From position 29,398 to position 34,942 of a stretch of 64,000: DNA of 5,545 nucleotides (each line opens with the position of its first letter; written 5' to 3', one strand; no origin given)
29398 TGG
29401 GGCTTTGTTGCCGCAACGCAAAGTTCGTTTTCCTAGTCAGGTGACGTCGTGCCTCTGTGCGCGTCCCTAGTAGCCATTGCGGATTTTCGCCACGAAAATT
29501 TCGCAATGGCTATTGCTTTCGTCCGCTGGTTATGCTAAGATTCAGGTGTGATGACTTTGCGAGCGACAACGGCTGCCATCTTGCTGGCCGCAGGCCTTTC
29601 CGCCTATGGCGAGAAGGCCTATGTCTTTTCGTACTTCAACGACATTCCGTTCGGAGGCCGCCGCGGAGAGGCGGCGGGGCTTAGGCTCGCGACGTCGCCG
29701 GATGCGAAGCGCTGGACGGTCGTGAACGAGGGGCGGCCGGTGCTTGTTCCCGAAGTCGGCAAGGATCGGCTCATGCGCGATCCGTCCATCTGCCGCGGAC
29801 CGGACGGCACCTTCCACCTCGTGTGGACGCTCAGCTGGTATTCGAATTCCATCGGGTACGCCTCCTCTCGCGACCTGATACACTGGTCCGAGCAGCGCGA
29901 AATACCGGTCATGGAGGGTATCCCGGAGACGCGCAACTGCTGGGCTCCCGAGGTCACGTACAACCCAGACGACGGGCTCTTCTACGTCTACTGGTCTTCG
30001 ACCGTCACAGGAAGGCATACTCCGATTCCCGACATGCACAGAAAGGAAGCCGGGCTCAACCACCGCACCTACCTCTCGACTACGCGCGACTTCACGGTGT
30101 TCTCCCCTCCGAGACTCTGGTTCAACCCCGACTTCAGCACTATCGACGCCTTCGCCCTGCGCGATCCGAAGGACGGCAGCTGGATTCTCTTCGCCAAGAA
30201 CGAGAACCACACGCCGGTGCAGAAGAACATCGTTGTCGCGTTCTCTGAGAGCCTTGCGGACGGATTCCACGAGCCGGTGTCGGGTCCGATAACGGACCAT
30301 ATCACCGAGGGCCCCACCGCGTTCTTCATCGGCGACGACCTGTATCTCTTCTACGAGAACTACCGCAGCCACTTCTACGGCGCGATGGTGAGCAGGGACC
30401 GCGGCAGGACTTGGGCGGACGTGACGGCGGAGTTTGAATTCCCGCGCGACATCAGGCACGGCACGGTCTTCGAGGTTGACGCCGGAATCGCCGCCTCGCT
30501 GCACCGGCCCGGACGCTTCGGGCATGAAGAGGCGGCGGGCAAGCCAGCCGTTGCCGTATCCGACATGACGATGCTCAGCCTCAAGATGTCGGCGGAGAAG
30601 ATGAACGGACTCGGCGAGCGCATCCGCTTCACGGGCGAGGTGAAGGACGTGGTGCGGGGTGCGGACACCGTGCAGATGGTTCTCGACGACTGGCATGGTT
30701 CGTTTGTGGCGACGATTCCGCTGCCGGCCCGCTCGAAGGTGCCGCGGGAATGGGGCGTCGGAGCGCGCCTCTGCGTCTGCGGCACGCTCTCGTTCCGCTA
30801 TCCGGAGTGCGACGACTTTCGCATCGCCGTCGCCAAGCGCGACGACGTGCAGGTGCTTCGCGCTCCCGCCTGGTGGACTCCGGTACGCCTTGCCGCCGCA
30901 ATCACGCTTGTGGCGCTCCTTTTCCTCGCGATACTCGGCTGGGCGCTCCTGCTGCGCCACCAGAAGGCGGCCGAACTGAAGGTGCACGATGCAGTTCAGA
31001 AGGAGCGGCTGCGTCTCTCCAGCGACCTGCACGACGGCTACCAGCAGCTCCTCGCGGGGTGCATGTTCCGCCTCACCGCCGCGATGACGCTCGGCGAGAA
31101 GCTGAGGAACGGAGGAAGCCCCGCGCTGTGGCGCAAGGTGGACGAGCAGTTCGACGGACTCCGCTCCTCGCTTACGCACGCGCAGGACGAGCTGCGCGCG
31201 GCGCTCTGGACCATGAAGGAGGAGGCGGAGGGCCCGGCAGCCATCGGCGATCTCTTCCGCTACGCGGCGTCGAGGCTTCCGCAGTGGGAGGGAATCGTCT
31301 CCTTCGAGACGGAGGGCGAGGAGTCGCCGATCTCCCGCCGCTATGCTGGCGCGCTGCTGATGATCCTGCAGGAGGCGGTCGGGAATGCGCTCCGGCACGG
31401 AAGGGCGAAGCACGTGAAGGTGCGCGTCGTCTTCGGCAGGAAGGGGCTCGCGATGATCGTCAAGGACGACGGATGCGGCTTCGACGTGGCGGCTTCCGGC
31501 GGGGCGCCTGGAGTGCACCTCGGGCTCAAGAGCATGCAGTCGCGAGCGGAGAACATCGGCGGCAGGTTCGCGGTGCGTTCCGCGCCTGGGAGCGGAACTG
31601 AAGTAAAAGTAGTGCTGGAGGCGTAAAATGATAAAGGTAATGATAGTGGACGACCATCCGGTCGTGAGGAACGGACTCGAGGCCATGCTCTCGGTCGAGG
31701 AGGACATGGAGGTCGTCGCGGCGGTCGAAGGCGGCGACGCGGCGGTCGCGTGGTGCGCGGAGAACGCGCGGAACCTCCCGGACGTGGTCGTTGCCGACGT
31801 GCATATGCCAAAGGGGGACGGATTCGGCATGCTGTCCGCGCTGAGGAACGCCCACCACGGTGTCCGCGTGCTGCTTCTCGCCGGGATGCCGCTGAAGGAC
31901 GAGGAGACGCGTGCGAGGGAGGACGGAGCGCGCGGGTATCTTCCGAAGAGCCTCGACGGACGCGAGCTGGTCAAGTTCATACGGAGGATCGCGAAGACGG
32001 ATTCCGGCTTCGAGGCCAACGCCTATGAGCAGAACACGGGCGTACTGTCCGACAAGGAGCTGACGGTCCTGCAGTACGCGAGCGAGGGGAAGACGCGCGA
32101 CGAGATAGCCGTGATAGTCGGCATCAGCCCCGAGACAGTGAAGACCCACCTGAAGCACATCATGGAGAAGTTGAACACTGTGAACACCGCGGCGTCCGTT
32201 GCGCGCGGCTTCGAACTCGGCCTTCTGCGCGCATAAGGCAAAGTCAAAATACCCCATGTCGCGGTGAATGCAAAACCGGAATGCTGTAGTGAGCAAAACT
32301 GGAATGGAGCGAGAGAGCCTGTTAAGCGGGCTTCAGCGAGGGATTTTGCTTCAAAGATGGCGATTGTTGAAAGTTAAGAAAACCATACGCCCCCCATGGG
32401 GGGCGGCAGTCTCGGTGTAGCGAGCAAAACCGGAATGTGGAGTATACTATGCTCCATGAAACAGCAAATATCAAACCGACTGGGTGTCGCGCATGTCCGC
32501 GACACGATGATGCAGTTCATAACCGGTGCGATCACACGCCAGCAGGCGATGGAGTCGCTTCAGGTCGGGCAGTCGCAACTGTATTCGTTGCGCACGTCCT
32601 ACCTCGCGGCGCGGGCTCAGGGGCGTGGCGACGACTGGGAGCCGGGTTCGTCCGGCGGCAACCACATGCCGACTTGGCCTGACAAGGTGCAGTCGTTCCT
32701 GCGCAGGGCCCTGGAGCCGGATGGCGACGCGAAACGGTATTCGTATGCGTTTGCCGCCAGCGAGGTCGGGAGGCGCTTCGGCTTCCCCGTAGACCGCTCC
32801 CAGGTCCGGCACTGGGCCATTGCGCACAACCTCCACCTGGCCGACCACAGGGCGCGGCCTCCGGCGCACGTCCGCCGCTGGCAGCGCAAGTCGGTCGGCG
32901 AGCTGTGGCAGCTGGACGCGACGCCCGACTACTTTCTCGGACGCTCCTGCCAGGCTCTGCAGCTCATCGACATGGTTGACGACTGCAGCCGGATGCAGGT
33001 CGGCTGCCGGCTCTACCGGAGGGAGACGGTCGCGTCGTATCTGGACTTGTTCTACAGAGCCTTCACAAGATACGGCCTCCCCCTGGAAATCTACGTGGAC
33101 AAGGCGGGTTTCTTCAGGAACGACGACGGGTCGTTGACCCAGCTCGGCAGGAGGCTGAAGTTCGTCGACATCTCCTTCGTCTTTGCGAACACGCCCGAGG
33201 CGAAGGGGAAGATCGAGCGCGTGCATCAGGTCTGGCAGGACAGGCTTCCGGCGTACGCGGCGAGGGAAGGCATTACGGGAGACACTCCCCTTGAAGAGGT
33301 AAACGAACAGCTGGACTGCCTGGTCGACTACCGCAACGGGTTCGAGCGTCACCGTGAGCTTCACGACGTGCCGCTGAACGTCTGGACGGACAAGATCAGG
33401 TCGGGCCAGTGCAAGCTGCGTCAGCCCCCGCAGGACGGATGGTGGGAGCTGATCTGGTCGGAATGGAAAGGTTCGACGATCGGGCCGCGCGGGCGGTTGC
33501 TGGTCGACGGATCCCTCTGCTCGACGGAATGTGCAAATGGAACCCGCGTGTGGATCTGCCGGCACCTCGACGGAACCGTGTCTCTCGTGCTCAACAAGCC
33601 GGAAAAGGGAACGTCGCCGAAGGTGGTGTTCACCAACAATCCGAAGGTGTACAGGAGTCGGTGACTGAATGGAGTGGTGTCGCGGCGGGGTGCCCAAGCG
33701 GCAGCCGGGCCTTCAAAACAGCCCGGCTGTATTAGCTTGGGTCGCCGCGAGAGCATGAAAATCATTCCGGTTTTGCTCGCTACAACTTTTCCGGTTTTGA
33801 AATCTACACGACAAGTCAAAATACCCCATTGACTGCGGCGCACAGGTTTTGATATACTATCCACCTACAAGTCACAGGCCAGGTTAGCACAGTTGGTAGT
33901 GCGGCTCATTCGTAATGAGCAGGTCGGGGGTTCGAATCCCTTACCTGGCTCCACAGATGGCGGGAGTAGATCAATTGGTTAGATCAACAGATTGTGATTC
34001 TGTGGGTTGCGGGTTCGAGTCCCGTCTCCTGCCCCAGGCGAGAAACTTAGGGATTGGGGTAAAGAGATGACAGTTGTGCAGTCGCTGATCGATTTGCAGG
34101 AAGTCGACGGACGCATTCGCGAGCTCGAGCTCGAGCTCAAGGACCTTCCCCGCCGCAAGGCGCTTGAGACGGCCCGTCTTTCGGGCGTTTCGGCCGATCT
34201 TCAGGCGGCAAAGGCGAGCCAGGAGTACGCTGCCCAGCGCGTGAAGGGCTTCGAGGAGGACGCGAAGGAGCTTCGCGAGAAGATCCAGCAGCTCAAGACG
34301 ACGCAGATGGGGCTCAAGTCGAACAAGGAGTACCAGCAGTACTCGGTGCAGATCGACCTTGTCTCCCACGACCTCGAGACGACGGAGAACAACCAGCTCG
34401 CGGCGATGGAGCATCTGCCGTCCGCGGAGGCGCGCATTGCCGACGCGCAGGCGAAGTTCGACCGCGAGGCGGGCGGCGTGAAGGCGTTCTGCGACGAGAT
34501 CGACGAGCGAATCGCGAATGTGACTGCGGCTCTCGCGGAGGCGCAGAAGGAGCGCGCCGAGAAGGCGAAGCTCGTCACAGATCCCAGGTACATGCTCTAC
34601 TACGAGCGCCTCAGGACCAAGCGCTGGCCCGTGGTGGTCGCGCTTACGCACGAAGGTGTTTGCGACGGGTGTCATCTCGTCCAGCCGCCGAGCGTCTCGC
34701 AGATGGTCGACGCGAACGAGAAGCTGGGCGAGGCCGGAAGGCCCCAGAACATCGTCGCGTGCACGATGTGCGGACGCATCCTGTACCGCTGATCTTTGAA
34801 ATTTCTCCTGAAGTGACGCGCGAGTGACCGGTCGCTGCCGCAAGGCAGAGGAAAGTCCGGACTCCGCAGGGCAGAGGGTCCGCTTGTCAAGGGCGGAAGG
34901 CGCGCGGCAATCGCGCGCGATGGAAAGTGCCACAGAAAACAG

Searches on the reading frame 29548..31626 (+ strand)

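Call 80: search_protein_families(library=pfam, proteins=[window:29548-31626:+], max_evalue=0.001)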
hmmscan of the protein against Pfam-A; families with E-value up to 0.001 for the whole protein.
window:29548-31626:+ (692 aa): 5 families
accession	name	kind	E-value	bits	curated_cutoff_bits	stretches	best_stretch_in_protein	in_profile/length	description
PF02518.31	HATPase_c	-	5e-12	46.7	26.4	1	603-690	6-107/111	Histidine kinase-, DNA gyrase B-, and HSP90-like ATPase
PF04616.20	Glyco_hydro_43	-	1.2e-11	45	32.2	1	76-269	10-198/288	Glycosyl hydrolases family 43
PF07730.19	HisKA_3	-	6.6e-08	33.4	24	1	486-559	1-66/68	Histidine kinase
PF22847.2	BT_3657-like_N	-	6.2e-05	23.3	27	1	42-117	37-114/168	Arabinosidase BT_3657-like, N-terminal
PF13581.12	HATPase_c_2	-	0.00022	21.6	27.4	1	600-650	29-84/127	Histidine kinase-like ATPase domain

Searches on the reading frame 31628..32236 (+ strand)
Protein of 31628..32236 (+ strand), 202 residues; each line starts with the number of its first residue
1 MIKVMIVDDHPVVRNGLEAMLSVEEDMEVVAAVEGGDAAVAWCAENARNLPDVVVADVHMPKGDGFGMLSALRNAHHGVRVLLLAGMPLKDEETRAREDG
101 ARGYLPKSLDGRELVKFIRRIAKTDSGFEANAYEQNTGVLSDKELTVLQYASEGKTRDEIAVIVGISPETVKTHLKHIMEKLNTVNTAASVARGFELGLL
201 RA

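Call 80: search_protein_families(library=pfam, proteins=[window:31628-32236:+], max_evalue=0.001)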
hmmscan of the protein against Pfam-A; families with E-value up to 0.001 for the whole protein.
window:31628-32236:+ (202 aa): 6 families
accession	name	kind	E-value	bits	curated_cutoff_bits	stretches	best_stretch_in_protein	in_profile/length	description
PF00072.30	Response_reg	-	8.4e-22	77.9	30.2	1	4-118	1-110/111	Response regulator receiver domain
PF00196.25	GerE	-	4.8e-16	58.6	23.5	1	139-189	2-52/57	Bacterial regulatory proteins, luxR family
PF08281.18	Sigma70_r4_2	-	1.8e-05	24.7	25.7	1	153-182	25-54/54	Sigma-70, region 4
PF04545.22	Sigma70_r4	-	5e-05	23.2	24.1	1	139-182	4-48/50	Sigma-70, region 4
PF13518.12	HTH_28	-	0.00013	22.5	25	1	146-176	4-34/52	Helix-turn-helix domain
PF04967.18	HTH_10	-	0.00082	19.6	23.1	0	156-182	25-51/53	HTH DNA binding domain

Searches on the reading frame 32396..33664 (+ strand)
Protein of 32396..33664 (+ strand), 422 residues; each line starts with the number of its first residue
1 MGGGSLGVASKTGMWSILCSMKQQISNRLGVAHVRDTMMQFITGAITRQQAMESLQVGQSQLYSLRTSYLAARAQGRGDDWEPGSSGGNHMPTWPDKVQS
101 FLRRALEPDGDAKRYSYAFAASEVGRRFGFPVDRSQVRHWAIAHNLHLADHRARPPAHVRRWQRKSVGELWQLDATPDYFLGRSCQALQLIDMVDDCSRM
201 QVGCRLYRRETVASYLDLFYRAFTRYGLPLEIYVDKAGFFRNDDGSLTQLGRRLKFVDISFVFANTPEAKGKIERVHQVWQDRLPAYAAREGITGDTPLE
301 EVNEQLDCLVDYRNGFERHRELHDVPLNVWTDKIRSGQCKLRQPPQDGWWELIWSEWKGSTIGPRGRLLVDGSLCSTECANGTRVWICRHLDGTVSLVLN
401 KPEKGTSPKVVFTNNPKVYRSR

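Call 80: search_protein_families(library=pfam, proteins=[window:32396-33664:+], max_evalue=0.001)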
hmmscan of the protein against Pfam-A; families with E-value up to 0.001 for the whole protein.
window:32396-33664:+ (422 aa): 1 family
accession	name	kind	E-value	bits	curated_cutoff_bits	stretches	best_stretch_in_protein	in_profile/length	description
PF00665.32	rve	-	3.5e-06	27.6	32.6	1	167-239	4-77/102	Integrase core domain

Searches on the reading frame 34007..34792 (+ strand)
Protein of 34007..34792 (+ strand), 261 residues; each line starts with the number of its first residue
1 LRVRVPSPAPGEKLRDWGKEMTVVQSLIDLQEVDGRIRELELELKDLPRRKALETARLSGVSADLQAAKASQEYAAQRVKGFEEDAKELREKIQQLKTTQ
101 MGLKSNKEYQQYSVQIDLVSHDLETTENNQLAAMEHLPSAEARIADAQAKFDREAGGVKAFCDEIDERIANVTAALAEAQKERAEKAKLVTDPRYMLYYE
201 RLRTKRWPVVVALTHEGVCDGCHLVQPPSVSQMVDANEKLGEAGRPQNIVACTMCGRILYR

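Call 80: search_protein_families(library=pfam, proteins=[window:34007-34792:+], max_evalue=0.001)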
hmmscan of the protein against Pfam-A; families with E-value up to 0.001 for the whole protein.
window:34007-34792:+ (261 aa): 2 families
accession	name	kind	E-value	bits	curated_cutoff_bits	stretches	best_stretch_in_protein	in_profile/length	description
PF24481.2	CT398_CC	-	8.7e-08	32.7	27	1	30-205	1-178/180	CT398-like coiled coil hairpin domain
PF02591.20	Zn_ribbon_9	-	4.8e-05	23.8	29.1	1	218-259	1-33/33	C4-type zinc ribbon domain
